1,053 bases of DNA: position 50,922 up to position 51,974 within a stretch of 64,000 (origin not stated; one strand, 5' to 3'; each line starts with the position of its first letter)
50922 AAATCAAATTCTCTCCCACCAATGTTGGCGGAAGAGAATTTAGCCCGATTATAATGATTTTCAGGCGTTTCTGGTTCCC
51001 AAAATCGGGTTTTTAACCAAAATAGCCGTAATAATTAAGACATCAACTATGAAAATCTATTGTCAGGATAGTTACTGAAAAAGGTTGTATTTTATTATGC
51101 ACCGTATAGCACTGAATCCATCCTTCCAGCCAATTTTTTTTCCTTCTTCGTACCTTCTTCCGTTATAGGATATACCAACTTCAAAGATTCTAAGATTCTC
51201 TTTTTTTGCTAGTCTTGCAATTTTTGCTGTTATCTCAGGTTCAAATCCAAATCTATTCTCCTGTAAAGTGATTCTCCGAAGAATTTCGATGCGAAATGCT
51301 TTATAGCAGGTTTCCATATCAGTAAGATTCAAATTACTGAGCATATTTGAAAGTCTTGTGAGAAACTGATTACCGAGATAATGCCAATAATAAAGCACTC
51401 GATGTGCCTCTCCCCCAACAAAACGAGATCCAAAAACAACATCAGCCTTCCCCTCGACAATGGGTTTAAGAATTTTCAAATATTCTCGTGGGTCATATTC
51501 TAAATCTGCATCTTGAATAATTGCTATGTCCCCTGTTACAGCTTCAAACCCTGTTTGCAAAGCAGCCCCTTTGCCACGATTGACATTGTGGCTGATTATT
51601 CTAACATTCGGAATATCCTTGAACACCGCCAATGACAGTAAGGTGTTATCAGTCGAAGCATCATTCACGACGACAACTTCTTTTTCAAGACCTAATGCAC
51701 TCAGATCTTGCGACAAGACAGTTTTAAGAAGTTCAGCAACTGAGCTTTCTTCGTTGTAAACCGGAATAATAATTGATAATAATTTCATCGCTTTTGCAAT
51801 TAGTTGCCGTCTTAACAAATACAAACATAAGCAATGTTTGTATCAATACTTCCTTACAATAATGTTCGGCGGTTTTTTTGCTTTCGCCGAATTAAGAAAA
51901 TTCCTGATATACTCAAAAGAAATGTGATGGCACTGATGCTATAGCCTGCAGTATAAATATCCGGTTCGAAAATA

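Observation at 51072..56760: A GT2 polyprenol-phosphate sugar synthase plus two tandem 817-aa YfhO-family paralogs form a candidate three-gene envelope glycosylation module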

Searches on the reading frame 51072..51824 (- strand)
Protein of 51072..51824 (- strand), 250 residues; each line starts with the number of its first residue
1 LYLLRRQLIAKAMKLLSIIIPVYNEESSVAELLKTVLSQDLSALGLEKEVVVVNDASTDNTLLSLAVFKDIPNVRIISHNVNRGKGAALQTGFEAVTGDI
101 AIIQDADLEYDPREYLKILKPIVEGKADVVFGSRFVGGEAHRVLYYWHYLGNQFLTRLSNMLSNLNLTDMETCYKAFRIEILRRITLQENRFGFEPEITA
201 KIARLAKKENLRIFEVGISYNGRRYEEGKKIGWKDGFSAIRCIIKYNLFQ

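Call 3: search_protein_families(library=pfam, proteins=[window:51072-51824:-], max_evalue=0.01)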
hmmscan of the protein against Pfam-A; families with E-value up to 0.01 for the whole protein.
window:51072-51824:- (250 aa): 3 families
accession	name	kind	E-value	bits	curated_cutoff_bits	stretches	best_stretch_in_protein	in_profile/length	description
PF00535.33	Glycos_transf_2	-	1.4e-33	116.6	23.3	1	17-185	1-167/168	Glycosyl transferase family 2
PF13641.12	Glyco_tranf_2_3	-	6.9e-07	29.9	27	1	16-136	3-125/230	Glycosyltransferase like family 2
PF10111.15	Glyco_tranf_2_2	-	1.9e-05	24.7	27.3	1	17-120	1-104/276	Glycosyltransferase like family 2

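Call 4: search_protein_families(library=ncbifam, proteins=[window:51072-51824:-], max_evalue=0.01)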
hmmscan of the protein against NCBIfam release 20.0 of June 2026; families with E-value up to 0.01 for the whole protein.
window:51072-51824:- (250 aa): 25 families
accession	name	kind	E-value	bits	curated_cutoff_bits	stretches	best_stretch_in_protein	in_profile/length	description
TIGR04182.1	glyco_TIGR04182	equivalog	1.3e-29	103.6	325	1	17-246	3-217/293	S-layer glycoprotein N-glycosyltransferase AglJ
NF047588.1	GlcsyltransPgfSStrep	equivalog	1.9e-19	70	500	1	16-192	3-176/308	glycosyltransferase PgfS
NF007986.1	PRK10714.1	equivalog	9.5e-19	67.5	529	1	11-207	3-194/316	undecaprenyl-phosphate 4-deoxy-4-formamido-L-arabinose transferase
NF058614.1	PPMAGASynPpgS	equivalog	3.1e-15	56.2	370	1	18-203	4-183/226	polyprenyl-phospho-N-acetylgalactosaminyl synthase PpgS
NF007482.0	PRK10073.1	equivalog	4.3e-15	55.6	423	1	12-130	4-118/334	glycosyltransferase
TIGR03937.1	PgaC_IcaA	equivalog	7.3e-15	54.8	422.3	1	10-111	41-139/407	poly-beta-1,6-N-acetyl-D-glucosamine synthase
NF041391.1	DPhHxTase_Halo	equivalog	1.2e-12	47.2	375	1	22-226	3-189/213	dolichyl-phosphate hexose transferase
NF041875.1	EPS_EpsD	equivalog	2.2e-12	47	370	1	16-157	1-138/325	exopolysaccharide biosynthesis glycosyltransferase EpsD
NF010496.0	PRK13915.1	equivalog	3.8e-12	45.9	262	1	9-124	26-144/307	glucosyl-3-phosphoglycerate synthase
TIGR04283.1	glyco_like_mftF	equivalog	2e-11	43.9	182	1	16-140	1-116/221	TIGR04283 family arsenosugar biosynthesis glycosyltransferase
TIGR03965.1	mycofact_glyco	equivalog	1.2e-10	40.9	280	1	13-113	73-170/467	mycofactocin biosynthesis glycosyltransferase MftF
NF047683.1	TeichurnBiosyTuaG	equivalog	1.8e-07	31.1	400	1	12-117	4-106/252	teichuronic acid biosynthesis protein TuaG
TIGR03111.1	glyc2_xrt_Gpos1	hypoth_equivalog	1.5e-06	27.3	363.95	1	11-110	46-144/439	TIGR03111 family XrtG-associated glycosyltransferase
NF053739.1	GlytfEpsEBac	equivalog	1.9e-06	27.1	450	1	16-107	3-92/265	glycosyltransferase EpsE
TIGR04242.1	nodulat_NodC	equivalog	6.8e-05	22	550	1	13-111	47-145/395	chitooligosaccharide synthase NodC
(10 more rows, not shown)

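Call 10: search_solved_structures(query=window:51072-51788:-, max_evalue=0.001)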
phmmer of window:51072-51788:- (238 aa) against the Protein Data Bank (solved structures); distinct sequences matched with E-value up to 0.001: 25.
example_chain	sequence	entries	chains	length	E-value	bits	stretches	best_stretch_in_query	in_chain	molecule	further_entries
5mlz_A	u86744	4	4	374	6.9e-17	64.8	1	4-216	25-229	Dolichol monophosphate mannose synthase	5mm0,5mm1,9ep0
9hwj_A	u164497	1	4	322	1.1e-16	64.2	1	2-186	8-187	Undecaprenyl-phosphate 4-deoxy-4-formamido-L-arabinose transferase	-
9bhc_C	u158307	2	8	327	2.7e-13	53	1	2-117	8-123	Undecaprenyl-phosphate 4-deoxy-4-formamido-L-arabinose transferase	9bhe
8vxh_A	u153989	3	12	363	3.3e-13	52.8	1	2-117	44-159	Undecaprenyl-phosphate 4-deoxy-4-formamido-L-arabinose transferase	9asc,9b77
5eke_A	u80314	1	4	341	1.7e-11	47.2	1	4-122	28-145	Uncharacterized glycosyltransferase sll0501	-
5ekp_C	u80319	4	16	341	1.7e-11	47.2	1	4-122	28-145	Uncharacterized glycosyltransferase sll0501 | Glycosyltransferase sll0501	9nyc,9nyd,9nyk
9nye_A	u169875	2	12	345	1.7e-11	47.1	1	4-122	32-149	Glycosyltransferase sll0501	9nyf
6p61_A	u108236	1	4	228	6.4e-10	42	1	4-111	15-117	Glycosyltransferase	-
5tze_C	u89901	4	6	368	7e-09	38.6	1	4-117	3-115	Glycosyl transferase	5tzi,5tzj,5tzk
6yv7_B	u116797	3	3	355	7.4e-09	38.5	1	4-104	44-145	Glycosyl transferase, family 2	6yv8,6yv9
6yv7_A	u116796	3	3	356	7.4e-09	38.5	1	4-104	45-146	Glycosyl transferase, family 2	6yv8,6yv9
5tz8_A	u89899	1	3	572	1.6e-08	37.4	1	4-112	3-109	Glycosyl transferase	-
5hea_A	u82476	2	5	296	2.3e-08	36.9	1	2-119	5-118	Putative glycosyltransferase (GalT1)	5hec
3bcv_A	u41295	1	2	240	2.9e-08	36.6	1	4-119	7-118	Putative glycosyltransferase protein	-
2z87_A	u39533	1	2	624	1.3e-07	34.4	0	3-87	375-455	Chondroitin synthase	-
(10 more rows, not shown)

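Call 20: find_homologous_proteins(query=window:51072-51788:-)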
Query window:51072-51788:- (238 aa): 8000 proteins with E <= 0.001 among 8000 candidates; the best 120 are listed.
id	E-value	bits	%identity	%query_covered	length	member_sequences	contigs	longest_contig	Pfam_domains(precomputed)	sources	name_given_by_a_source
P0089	1.0e-151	521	100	100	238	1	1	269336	PF10111.15,PF13641.13,PF00535.33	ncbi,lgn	-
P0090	5.2e-132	456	85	100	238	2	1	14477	PF10111.15,PF13641.13,PF00535.33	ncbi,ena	-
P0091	1.6e-128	445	83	100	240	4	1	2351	PF10111.15,PF00535.33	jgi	jgi:glycosyltransferase involved in cell wall biosynthesis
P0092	6.0e-128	443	83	100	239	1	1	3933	PF10111.15,PF13641.13,PF00535.33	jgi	jgi:glycosyltransferase involved in cell wall biosynthesis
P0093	2.2e-127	441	82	100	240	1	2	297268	PF10111.15,PF13641.13,PF00535.33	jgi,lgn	jgi:glycosyltransferase involved in cell wall biosynthesis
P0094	3.8e-127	440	82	100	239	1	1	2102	PF10111.15,PF13641.13,PF00535.33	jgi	jgi:glycosyltransferase involved in cell wall biosynthesis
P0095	4.9e-126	437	81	100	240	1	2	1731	PF10111.15,PF13641.13,PF00535.33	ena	-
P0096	6.3e-125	433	81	100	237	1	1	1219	PF10111.15,PF13641.13,PF00535.33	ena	-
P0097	8.7e-125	432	82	100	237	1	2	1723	PF10111.15,PF13641.13,PF00535.33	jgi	-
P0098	1.2e-124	432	83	99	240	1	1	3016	PF10111.15,PF13641.13,PF00535.33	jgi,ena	-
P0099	1.8e-124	431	80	100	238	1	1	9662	PF10111.15,PF13641.13,PF00535.33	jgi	jgi:glycosyltransferase involved in cell wall biosynthesis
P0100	4.3e-124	430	80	100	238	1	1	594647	PF10111.15,PF00535.33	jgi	jgi:glycosyltransferase involved in cell wall biosynthesis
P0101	6.4e-124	430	81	100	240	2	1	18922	PF10111.15,PF13641.13,PF00535.33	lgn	-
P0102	6.9e-124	430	80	100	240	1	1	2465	PF10111.15,PF13641.13,PF00535.33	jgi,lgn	-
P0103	1.1e-123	429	79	100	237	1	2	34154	PF13641.13,PF00535.33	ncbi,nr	ncbi:MAG: glycosyltransferase family 2 protein [Bacteroidota bacterium]|nr:glycosyltransferase famil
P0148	1.5e-94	334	62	98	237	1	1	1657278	PF10111.15,PF00535.33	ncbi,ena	-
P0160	7.2e-94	331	64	99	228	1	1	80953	PF10111.15,PF13641.13,PF00535.33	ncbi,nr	ncbi:MAG: glycosyltransferase family 2 protein [Planctomycetes bacterium]|nr:glycosyltransferase fam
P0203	1.6e-91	324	63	100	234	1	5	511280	PF10111.15,PF13641.13,PF00535.33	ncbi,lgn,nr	ncbi:MAG: glycosyl transferase [Geobacter sp.]|nr:MAG: glycosyl transferase [Geobacter sp.]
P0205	1.8e-91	324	64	97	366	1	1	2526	PF13641.13,PF04138.21,PF00535.33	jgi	jgi:glycosyltransferase involved in cell wall biosynthesis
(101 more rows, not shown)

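Call 54: predict_structure(alignment_id=A3)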
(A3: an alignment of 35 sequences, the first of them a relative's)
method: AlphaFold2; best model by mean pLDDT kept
length: 238 residues; sequences in the alignment: 35
mean_pLDDT: 85.6   pTM: 0.84
mean pLDDT of the five models: 85.6, 79.5, 78.1, 77.5, 77.5
residues with pLDDT >= 90: 126; 70-90: 76; 50-70: 32; < 50: 4
segments of 3 or more residues with pLDDT < 50: none
pLDDT, mean of each block of 10 residues (from residue 1): 94 91 94 96 96 94 97 94 95 82 92 92 55 68 83 77 87 89 87 90 77 61 81 80
secondary structure, 60 per line:
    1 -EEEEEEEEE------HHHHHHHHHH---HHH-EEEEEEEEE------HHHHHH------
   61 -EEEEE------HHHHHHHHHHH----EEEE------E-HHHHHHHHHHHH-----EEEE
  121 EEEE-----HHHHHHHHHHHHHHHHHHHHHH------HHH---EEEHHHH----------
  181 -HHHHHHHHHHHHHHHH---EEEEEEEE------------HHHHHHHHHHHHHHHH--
elements in order: E2-10 H17-26 E34-42 H49-54 E62-66 H73-83 E88-91 H100-111 E117-124 H130-151 E164-166 H167-170 H182-197 E201-208 H221-236

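Call 56: fold_search(model_id=the predicted structure, library=pdb)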
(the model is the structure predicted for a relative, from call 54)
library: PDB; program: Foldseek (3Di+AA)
matches with E <= 10: 1397; with E <= 0.001: 390
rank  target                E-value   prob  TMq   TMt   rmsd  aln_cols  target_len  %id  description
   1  9bhc_B                6.2e-17  1.00  0.78  0.61   2.7       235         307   22  Salmonella undecaprenyl-phosphate 4-deoxy-4-formamido-L-arabinose transferase (ArnC) (released 2025-02-12)
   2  9bhc_A                9.5e-17  1.00  0.76  0.60   2.9       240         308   22  Salmonella undecaprenyl-phosphate 4-deoxy-4-formamido-L-arabinose transferase (ArnC) (released 2025-02-12)
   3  9asc_A                1.7e-16  1.00  0.79  0.61   3.0       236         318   25  Cryo-EM Structure of the Glycosyltransferase ArnC from Salmonella enterica in the UDP-bound State Determined on Talos  (released 2025-02-05)
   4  9bhe_A                2.4e-16  1.00  0.80  0.62   3.1       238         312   24  Salmonella undecaprenyl-phosphate 4-deoxy-4-formamido-L-arabinose transferase (ArnC) bound to UDP (released 2025-02-12)
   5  9b77_A                5.7e-16  1.00  0.76  0.59   3.0       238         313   22  Cryo-EM Structure of the Glycosyltransferase ArnC from Salmonella enterica in the Apo State Determined on Krios micros (released 2025-02-05)
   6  8vxh_A                6.5e-16  1.00  0.77  0.60   3.2       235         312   23  Cryo-EM Structure of the Glycosyltransferase ArnC from Salmonella enterica in the Apo State Determined on Talos Arctic (released 2025-02-05)
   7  9bhe_B                1.6e-15  1.00  0.79  0.62   3.0       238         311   24  Salmonella undecaprenyl-phosphate 4-deoxy-4-formamido-L-arabinose transferase (ArnC) bound to UDP (released 2025-02-12)
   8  9hwj_A                2.7e-15  1.00  0.75  0.61   3.8       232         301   26  Structure of Undecaprenyl-phosphate 4-deoxy-4-formamido-L-arabinose transferase embedded in nanodisc (released 2026-01-14)
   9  9ep0                  3.2e-14  1.00  0.75  0.54   3.7       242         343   24  Dolichyl phosphate mannose synthase in complex with donor (GDP-Man) and traces of acceptor (Dol55P) and product (Dol55P- (released 2025-10-01)
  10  9nyd_C                3.2e-14  1.00  0.74  0.59   3.7       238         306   22  Cryo-EM structure of the glycosyltransferase GtrB in the pre-catalysis and product-bound state (released 2025-12-17)
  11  5mlz                  5.6e-14  1.00  0.72  0.51   4.3       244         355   26  Dolichyl phosphate mannose synthase in complex with GDP and Mg2+ (released 2017-08-09)
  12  9nyd_B                2.5e-13  1.00  0.69  0.55   4.1       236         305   22  Cryo-EM structure of the glycosyltransferase GtrB in the pre-catalysis and product-bound state (released 2025-12-17)
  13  9nye_A                4.9e-13  1.00  0.68  0.54   5.4       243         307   23  Cryo-EM structure of the glycosyltransferase GtrB in the apo state (octamer volume) (released 2025-12-17)
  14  9nyf_A                9.6e-13  1.00  0.71  0.56   4.1       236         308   22  Cryo-EM structure of the glycosyltransferase GtrB (tetramer volume) (released 2025-12-17)
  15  5mm1                  1.2e-12  1.00  0.73  0.52   3.7       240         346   24  Dolichyl phosphate mannose synthase in complex with GDP and dolichyl phosphate mannose (released 2017-08-09)
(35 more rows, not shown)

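Call 62: find_encoding_contigs(protein=P0203, flank=8000, max_places=1)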
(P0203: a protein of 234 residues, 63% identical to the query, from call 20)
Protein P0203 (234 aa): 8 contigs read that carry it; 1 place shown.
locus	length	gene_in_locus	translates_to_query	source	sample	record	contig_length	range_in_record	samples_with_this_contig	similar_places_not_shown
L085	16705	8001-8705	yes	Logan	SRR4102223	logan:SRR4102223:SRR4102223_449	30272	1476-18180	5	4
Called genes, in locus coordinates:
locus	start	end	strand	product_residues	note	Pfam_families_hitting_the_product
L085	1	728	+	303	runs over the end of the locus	PF00482:T2SSF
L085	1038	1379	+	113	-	PF02643:DUF192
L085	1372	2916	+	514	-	-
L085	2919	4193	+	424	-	PF09594:GT87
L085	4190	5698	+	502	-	PF13231:PMT_2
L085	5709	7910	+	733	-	PF07690:MFS_1 (weak), PF01564:Spermine_synth (weak)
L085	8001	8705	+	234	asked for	PF00535:Glycos_transf_2, PF10111:Glyco_tranf_2_2 (weak), PF13641:Glyco_tranf_2_3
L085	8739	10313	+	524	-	-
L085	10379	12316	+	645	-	-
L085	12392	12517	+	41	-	-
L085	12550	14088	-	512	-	PF07732:Cu-oxidase_3, PF00394:Cu-oxidase, PF07731:Cu-oxidase_2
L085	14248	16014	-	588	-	PF14522:Cytochrome_C7 (faint), PF14537:Cytochrom_c3_2 (faint), PF22113:Mtrc-MtrF_II-IV_dom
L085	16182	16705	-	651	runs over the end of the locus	PF25390:WD40_RLD, PF13540:RCC1_2, PF00415:RCC1, PF13540:RCC1_2, PF00415:RCC1, PF13540:RCC1_2, PF00415:RCC1, PF13540:RCC1_2, +9 more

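Call 63: find_encoding_contigs(protein=P0160, flank=8000, max_places=1)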
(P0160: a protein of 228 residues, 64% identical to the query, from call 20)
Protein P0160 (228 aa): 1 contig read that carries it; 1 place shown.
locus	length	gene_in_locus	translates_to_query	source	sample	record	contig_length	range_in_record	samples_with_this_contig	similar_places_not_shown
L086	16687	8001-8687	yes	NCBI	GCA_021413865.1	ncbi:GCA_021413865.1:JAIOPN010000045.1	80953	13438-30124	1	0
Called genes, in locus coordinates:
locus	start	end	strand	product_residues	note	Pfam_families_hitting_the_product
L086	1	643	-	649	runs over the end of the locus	PF16889:Hepar_II_III_N, PF07940:Hepar_II_III_C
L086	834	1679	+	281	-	PF00977:His_biosynth, PF02581:TMP-TENI (faint), PF01207:Dus (faint), PF03060:NMO (faint)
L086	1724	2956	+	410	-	PF00437:T2SSE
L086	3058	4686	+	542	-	PF00437:T2SSE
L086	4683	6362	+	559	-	-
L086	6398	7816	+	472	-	PF21799:MurD-like_N, PF08245:Mur_ligase_M, PF02875:Mur_ligase_C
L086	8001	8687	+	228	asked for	PF00535:Glycos_transf_2, PF10111:Glyco_tranf_2_2 (weak), PF13641:Glyco_tranf_2_3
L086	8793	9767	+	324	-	PF00535:Glycos_transf_2, PF10111:Glyco_tranf_2_2 (weak)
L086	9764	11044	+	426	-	-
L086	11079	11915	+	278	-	PF13489:Methyltransf_23, PF08241:Methyltransf_11, PF08242:Methyltransf_12, PF13649:Methyltransf_25, PF13847:Methyltransf_31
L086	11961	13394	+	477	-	PF13489:Methyltransf_23, PF07021:MetW (faint), PF08241:Methyltransf_11, PF08242:Methyltransf_12, PF13649:Methyltransf_25, PF13847:Methyltransf_31, PF00535:Glycos_transf_2, PF10111:Glyco_tranf_2_2 (weak), +1 more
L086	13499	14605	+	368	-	PF01041:DegT_DnrJ_EryC1, PF00155:Aminotran_1_2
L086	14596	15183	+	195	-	PF00583:Acetyltransf_1, PF13508:Acetyltransf_7, PF13673:Acetyltransf_10 (weak)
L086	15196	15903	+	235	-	PF00535:Glycos_transf_2, PF13641:Glyco_tranf_2_3 (weak)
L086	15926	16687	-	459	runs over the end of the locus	PF09594:GT87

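Call 64: find_encoding_contigs(protein=P0148, flank=8000, max_places=1)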
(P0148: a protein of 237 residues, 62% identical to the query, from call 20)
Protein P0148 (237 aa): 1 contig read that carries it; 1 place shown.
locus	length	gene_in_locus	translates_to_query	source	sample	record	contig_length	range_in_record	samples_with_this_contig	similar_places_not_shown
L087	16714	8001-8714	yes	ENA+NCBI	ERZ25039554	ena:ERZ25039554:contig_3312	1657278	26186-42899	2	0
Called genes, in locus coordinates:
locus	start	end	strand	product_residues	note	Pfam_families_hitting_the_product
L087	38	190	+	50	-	-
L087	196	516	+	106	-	-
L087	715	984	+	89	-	-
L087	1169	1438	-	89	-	-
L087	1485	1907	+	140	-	PF01520:Amidase_3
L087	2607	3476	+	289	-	PF18962:Por_Secre_tail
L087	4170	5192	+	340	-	-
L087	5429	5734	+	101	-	PF01527:HTH_Tnp_1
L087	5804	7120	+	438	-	-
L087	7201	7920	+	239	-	PF13489:Methyltransf_23, PF08241:Methyltransf_11, PF08242:Methyltransf_12, PF13649:Methyltransf_25 (weak)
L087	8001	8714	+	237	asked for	PF00535:Glycos_transf_2, PF10111:Glyco_tranf_2_2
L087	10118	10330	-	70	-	-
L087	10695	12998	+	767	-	PF00041:fn3 (faint), PF16656:Pur_ac_phosph_N (faint), PF24489:Ig_J_second (faint), PF25788:Ig_Rha78A_N (faint), PF16655:PhoD_N (faint), PF18962:Por_Secre_tail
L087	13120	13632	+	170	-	PF09858:DUF2085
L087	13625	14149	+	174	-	-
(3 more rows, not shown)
